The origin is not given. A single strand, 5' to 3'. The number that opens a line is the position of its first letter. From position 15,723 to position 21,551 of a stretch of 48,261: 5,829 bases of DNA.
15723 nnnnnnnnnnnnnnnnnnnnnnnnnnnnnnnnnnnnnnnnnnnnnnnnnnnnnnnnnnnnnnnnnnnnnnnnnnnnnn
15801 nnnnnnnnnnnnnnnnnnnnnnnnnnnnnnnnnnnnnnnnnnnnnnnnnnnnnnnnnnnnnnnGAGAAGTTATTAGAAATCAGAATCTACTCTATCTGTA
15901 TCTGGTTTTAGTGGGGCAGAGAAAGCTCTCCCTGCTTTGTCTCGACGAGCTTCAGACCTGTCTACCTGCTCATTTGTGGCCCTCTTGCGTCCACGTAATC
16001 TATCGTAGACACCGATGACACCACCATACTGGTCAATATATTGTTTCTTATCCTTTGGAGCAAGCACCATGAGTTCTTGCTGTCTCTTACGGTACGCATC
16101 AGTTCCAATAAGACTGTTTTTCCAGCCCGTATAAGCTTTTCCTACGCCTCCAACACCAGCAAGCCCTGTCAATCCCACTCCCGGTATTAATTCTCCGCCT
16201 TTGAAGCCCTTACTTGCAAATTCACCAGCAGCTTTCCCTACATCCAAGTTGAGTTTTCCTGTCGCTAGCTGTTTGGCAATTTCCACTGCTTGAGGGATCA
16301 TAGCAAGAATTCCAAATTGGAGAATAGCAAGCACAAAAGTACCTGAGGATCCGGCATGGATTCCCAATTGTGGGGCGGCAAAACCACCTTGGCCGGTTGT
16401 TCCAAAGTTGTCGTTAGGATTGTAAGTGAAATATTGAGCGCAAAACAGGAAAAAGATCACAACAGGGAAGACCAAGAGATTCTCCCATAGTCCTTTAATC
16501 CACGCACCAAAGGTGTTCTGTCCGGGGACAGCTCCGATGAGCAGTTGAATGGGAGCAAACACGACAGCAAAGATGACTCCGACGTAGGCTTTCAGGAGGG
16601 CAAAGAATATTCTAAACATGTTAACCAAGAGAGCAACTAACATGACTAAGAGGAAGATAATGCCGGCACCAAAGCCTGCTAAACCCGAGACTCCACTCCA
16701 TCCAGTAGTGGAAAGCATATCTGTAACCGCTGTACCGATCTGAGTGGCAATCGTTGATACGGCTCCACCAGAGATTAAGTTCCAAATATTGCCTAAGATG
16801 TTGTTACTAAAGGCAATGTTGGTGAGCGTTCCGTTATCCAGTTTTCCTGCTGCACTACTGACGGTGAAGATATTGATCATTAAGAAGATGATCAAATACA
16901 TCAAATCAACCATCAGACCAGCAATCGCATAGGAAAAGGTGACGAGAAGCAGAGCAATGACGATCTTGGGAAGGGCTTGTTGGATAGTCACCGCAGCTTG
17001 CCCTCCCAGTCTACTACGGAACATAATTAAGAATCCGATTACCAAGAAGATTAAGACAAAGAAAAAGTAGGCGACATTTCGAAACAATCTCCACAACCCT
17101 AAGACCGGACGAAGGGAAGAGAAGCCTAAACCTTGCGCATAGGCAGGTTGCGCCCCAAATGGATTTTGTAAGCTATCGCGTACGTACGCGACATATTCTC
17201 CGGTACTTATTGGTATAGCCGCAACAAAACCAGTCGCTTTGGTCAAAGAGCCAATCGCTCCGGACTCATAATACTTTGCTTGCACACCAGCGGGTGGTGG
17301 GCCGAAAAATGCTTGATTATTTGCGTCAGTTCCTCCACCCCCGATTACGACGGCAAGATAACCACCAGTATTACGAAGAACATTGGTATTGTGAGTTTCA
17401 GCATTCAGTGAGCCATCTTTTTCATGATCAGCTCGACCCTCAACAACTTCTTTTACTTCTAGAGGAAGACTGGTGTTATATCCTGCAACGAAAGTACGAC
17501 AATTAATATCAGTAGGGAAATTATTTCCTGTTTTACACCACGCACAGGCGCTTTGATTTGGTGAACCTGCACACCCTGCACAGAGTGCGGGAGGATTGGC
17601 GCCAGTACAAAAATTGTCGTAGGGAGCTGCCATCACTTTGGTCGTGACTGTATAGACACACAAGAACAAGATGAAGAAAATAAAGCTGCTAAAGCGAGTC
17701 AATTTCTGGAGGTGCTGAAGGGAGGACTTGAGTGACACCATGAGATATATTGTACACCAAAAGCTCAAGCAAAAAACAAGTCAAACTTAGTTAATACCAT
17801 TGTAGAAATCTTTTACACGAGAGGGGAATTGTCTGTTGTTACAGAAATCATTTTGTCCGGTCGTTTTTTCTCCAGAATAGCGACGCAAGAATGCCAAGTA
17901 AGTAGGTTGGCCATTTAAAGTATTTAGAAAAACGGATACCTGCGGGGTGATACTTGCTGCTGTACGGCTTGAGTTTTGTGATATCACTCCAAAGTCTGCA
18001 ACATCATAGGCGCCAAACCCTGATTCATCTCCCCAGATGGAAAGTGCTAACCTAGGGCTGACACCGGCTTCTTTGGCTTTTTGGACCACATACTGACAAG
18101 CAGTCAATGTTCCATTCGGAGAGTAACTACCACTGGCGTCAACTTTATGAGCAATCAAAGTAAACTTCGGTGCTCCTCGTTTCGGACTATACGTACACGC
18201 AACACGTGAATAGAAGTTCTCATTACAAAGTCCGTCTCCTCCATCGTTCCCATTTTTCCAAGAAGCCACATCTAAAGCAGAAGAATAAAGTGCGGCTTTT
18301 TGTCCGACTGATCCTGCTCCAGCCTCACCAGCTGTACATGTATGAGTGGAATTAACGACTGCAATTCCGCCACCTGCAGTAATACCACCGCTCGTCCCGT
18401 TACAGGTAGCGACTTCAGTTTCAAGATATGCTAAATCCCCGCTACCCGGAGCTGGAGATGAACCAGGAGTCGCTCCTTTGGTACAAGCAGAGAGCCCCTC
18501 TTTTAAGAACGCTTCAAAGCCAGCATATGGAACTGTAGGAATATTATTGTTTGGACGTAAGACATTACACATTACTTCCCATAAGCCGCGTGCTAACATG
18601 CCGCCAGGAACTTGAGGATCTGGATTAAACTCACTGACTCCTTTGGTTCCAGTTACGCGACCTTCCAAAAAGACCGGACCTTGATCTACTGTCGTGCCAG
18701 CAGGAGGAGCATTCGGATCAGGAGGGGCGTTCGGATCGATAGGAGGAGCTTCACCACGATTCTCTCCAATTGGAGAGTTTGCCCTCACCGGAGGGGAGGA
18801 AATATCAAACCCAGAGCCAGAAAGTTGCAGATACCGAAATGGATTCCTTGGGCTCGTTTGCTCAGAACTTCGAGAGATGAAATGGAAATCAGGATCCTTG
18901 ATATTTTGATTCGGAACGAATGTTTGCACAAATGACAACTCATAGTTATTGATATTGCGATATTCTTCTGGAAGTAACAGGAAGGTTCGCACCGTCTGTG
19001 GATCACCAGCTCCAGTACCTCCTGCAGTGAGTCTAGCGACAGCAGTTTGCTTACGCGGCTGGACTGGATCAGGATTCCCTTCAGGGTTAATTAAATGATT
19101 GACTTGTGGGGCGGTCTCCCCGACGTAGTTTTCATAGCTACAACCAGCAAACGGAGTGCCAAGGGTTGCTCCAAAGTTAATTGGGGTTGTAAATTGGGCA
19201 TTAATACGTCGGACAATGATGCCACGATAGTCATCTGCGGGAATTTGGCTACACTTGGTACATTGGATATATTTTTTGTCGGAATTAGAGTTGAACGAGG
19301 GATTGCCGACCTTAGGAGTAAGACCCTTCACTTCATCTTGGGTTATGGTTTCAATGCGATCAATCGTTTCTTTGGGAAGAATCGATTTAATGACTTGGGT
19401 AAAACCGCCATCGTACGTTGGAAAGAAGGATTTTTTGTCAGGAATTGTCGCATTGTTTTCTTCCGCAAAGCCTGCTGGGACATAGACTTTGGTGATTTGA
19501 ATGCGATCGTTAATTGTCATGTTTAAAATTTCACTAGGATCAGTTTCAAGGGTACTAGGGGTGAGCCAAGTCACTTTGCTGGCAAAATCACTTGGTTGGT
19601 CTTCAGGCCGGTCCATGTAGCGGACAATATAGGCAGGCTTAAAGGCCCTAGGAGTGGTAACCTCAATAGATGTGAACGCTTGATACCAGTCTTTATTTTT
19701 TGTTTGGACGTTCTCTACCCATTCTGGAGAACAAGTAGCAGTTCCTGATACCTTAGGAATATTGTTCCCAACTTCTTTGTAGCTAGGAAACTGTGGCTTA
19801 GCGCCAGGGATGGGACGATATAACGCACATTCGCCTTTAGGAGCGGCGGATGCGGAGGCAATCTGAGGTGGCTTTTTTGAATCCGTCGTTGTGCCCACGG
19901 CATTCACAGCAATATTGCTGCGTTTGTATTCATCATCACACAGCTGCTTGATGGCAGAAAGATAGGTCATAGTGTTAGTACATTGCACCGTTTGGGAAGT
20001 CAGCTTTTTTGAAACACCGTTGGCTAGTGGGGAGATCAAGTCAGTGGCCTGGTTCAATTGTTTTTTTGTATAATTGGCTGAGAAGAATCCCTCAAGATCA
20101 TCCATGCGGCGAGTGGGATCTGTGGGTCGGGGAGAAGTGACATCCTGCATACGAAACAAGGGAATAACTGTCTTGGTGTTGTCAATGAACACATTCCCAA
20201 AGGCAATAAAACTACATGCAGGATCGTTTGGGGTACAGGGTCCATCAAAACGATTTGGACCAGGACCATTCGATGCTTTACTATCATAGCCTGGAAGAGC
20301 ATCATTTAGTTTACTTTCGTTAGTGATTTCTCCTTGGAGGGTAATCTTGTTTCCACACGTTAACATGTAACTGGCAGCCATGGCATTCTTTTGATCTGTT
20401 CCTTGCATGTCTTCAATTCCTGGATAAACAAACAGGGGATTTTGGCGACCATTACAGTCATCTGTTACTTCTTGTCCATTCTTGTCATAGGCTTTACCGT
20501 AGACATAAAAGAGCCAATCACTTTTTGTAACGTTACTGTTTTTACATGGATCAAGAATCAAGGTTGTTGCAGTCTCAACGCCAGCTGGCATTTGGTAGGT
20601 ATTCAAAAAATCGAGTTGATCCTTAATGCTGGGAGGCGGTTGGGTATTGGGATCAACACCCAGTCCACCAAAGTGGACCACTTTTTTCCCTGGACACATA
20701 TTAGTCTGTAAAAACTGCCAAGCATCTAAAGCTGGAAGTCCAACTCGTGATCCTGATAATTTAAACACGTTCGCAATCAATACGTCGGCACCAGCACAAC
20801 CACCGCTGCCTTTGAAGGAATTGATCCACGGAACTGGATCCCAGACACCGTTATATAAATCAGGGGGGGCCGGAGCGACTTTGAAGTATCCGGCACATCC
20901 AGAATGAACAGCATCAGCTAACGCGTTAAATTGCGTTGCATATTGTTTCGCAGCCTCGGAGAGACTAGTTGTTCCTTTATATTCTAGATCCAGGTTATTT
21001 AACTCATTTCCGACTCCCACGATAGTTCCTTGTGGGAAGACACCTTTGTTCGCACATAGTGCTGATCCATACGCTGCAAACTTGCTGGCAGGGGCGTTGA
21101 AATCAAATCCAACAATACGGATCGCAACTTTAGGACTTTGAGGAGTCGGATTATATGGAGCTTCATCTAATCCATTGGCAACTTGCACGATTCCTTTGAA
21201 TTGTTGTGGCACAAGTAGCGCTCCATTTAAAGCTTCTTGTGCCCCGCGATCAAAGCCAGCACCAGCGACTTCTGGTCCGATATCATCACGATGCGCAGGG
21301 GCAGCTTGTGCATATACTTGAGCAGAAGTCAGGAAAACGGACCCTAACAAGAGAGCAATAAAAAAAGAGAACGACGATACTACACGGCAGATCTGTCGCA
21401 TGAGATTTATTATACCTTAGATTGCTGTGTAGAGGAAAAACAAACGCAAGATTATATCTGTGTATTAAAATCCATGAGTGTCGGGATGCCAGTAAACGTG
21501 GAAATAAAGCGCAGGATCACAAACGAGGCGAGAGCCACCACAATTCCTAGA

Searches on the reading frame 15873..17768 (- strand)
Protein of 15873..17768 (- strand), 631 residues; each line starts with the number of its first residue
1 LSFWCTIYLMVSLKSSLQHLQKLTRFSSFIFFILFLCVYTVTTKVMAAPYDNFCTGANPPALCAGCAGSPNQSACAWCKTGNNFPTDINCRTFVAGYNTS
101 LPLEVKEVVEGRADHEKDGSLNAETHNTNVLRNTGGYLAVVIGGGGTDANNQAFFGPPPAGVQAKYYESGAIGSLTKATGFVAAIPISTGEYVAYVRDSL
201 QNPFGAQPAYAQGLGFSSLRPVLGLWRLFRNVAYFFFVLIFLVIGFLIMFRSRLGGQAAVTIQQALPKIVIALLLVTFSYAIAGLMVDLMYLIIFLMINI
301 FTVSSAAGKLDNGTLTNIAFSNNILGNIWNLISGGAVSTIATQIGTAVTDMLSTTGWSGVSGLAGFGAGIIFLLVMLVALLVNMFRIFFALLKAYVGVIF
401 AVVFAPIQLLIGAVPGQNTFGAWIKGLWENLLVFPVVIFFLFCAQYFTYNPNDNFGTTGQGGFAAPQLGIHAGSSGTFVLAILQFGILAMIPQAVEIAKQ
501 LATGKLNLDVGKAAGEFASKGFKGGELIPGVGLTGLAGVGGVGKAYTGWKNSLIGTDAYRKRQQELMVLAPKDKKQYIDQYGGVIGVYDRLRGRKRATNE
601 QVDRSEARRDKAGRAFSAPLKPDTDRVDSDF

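Call 5: search_protein_families(library=pfam, proteins=[window:15873-17768:-], max_evalue=0.001)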
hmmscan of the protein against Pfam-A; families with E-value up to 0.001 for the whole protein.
window:15873-17768:- (631 aa): 0 families

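Call 47: search_protein_families(library=pfam, proteins=[window:15873-17768:-], max_evalue=1)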
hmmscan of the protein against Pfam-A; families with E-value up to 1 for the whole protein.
window:15873-17768:- (631 aa): 0 families

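Call 57: find_homologous_proteins(query=window:15873-17768:-, max_evalue=0.00001)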
Query window:15873-17768:- (631 aa): 419 proteins with E <= 0.00001 among 8000 candidates; the best 120 are listed.
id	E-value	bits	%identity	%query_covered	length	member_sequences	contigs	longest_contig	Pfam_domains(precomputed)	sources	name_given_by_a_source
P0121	0.0e+0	1391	100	99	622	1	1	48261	-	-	-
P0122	1.9e-172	593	57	79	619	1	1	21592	-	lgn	-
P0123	6.7e-171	588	59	73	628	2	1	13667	-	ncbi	-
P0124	1.5e-166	574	60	75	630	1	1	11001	-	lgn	-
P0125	1.2e-159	551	66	60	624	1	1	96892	-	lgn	-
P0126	4.0e-156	539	55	80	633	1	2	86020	-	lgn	-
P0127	5.2e-135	469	47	92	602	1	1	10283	-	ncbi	-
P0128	4.7e-134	466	49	82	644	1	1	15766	-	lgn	-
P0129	1.2e-129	452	54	72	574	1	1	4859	-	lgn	-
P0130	3.3e-123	430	48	71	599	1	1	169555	-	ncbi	-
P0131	7.2e-123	429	55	59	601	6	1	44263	-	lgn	-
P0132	1.8e-122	428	56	59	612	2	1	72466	-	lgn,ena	-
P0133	1.1e-119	419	43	83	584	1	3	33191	-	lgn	-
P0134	4.6e-117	410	59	54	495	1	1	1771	-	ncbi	-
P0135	5.8e-112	393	49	71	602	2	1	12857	-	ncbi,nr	ncbi:MAG TPA: hypothetical protein VLH19_01090 [Patescibacteria group bacterium]|nr:hypothetical pro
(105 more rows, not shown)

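Call 71: predict_structure(alignment_id=A4)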
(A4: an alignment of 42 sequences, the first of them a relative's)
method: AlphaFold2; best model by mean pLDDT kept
length: 622 residues; sequences in the alignment: 42
mean_pLDDT: 69.3   pTM: 0.52
mean pLDDT of the five models: 69.3, 68.2, 64.9, 64.6, 64.2
residues with pLDDT >= 90: 70; 70-90: 258; 50-70: 176; < 50: 118
segments of 3 or more residues with pLDDT < 50: 1-4, 33-44, 87-91, 170-179, 181-183, 199-210, 446-449, 522-546, 568-577, 579-582, 607-622
pLDDT, mean of each block of 10 residues (from residue 1): 51 61 73 42 48 55 67 58 52 68 79 75 73 82 86 85 62 45 55 52 42 63 78 83 69 78 83 88 90 68 84 86 82 84 84 86 89 92 93 88 85 93 95 85 55 55 69 87 91 77 73 58 40 40 52 69 48 45 51 61 52 43 39
secondary structure, 60 per line:
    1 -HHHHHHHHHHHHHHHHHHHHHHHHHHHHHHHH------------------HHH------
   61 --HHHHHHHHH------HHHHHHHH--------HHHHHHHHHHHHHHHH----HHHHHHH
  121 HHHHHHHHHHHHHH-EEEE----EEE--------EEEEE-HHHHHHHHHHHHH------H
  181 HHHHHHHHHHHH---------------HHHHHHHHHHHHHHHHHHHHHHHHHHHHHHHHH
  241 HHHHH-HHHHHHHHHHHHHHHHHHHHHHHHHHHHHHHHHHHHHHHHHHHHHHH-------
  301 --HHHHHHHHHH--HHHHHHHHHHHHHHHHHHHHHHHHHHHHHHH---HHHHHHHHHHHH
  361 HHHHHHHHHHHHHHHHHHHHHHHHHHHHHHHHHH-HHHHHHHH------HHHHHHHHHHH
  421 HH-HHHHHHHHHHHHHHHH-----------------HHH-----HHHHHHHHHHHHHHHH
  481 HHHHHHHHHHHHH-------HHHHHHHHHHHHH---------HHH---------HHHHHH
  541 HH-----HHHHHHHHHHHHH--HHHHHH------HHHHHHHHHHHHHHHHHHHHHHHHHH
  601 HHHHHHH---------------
elements in order: H2-33 H63-71 H78-85 H94-109 H114-134 E136-139 E144-146 E155-159 H161-173 H180-192 H208-245 H247-293 H303-312 H315-345 H349-394 H396-403 H410-422 H424-439 H465-493 H501-513 H535-542 H548-560 H563-568 H575-607

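Call 73: fold_search(model_id=the predicted structure, library=pdb)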
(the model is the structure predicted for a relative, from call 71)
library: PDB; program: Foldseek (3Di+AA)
matches with E <= 10: 138; with E <= 0.001: 0
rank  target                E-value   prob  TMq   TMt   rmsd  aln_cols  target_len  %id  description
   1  8rt9_F                2.3e-03  1.00  0.22  0.41  12.3       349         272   14  Stalk complex full-length structure (TrwJ/VirB5-TrwI/VirB6) from the fully-assembled R388 type IV secretion system det (released 2024-06-19)
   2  8rtd_L                3.5e-03  1.00  0.20  0.38  12.8       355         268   15  Stalk-Arches-IMC structure from the fully-assembled R388 type IV secretion system determined by cryo-EM. (released 2024-06-19)
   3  7o3v_G                1.6e-02  0.98  0.18  0.32  11.0       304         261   18  Stalk complex structure (TrwJ/VirB5-TrwI/VirB6) from the fully-assembled R388 type IV secretion system determined by c (released 2022-06-22)
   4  7o3v_J                2.0e-02  0.99  0.18  0.33  10.0       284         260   16  Stalk complex structure (TrwJ/VirB5-TrwI/VirB6) from the fully-assembled R388 type IV secretion system determined by c (released 2022-06-22)
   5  7o3v_F                2.6e-02  0.97  0.17  0.32  10.9       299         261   20  Stalk complex structure (TrwJ/VirB5-TrwI/VirB6) from the fully-assembled R388 type IV secretion system determined by c (released 2022-06-22)
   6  7o3v_I                1.0e-01  0.85  0.15  0.37  13.3       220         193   16  Stalk complex structure (TrwJ/VirB5-TrwI/VirB6) from the fully-assembled R388 type IV secretion system determined by c (released 2022-06-22)
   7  8rtd_H                1.4e-01  0.84  0.15  0.34  10.8       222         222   19  Stalk-Arches-IMC structure from the fully-assembled R388 type IV secretion system determined by cryo-EM. (released 2024-06-19)
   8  9ngy_FP1              2.9e-01  0.23  0.10  0.08  28.9       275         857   20  In situ cryo-EM structure of protochannel (DotA-IcmX) of the Legionella Dot/Icm T4SS machine (released 2025-09-17)
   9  7p54_A                9.4e-01  0.06  0.08  0.11  24.7       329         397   14  Cryo-EM structure of human TTYH2 in GDN (released 2021-08-11)
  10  6grj_I                1.2e+00  0.13  0.10  0.19  36.4       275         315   14  Structure of the AhlB pore of the tripartite alpha-pore forming toxin, AHL, from Aeromonas hydrophila. (released 2019-07-03)
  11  5lwe_A                1.2e+00  0.06  0.08  0.14  25.8       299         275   13  Crystal structure of the human CC chemokine receptor type 9 (CCR9) in complex with vercirnon (released 2016-12-07)
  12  7a0g_FFF              1.4e+00  0.10  0.12  0.19  39.0       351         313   13  Structure of the SmhB pore of the tripartite alpha-pore forming toxin, Smh, from Serratia marcescens. (released 2021-03-31)
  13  3lom_A                1.5e+00  0.06  0.08  0.14  26.1       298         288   13  CRYSTAL STRUCTURE OF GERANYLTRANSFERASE FROM Legionella pneumophila (released 2010-02-16)
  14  4akk_A                1.5e+00  0.05  0.08  0.11  23.1       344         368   12  Structure of the NasR transcription antiterminator (released 2012-06-20)
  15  7oy2_B                1.6e+00  0.08  0.09  0.13  23.9       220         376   15  High resolution structure of cytochrome bd-II oxidase from E. coli (released 2021-12-15)
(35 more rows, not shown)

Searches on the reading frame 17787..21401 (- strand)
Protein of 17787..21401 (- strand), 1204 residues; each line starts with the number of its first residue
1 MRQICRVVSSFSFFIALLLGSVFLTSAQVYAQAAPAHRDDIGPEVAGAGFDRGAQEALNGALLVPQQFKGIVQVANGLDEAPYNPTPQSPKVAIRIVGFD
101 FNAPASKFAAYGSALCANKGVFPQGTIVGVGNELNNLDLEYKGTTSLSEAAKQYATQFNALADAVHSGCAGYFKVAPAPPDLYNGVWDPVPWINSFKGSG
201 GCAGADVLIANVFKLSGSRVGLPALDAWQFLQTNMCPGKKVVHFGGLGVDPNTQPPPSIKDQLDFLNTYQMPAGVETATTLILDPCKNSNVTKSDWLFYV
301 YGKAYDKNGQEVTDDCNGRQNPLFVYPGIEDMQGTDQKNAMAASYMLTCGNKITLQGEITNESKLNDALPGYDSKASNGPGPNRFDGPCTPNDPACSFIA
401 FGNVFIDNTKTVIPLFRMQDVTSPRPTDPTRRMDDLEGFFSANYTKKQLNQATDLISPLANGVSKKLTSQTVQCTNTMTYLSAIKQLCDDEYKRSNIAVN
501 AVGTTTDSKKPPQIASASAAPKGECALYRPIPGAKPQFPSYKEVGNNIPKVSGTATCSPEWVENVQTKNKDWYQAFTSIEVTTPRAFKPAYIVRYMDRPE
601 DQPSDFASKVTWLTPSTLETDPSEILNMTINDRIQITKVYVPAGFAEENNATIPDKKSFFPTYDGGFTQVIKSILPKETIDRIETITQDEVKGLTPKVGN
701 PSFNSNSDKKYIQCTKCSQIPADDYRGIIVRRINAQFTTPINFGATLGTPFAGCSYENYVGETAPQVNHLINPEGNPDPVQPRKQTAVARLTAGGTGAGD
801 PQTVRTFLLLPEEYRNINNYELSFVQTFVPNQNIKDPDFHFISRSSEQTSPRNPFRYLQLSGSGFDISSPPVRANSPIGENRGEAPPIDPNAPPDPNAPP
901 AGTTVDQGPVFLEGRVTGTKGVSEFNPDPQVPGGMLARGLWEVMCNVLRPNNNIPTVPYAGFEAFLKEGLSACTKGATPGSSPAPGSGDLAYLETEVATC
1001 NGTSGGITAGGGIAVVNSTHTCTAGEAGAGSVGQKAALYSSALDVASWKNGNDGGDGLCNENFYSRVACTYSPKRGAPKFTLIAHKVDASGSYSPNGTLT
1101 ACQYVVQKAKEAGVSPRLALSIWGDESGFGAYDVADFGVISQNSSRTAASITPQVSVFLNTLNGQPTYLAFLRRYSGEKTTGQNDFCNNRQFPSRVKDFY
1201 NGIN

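Call 5: search_protein_families(library=pfam, proteins=[window:17787-21401:-], max_evalue=0.001)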
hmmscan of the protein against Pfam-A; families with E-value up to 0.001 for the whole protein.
window:17787-21401:- (1204 aa): 0 families

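Call 47: search_protein_families(library=pfam, proteins=[window:17787-21401:-], max_evalue=1)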
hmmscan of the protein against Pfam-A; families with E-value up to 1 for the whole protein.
window:17787-21401:- (1204 aa): 0 families

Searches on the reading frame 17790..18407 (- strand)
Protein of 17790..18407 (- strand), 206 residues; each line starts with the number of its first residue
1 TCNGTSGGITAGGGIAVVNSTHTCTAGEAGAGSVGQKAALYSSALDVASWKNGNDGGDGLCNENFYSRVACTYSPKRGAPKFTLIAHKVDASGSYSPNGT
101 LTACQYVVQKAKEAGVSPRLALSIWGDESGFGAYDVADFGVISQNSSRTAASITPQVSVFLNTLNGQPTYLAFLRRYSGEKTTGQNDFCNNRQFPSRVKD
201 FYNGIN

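Call 58: search_solved_structures(query=window:17790-18407:-, max_evalue=10, show_alignments=1)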
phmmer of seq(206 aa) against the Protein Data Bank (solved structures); distinct sequences matched with E-value up to 10: 0.
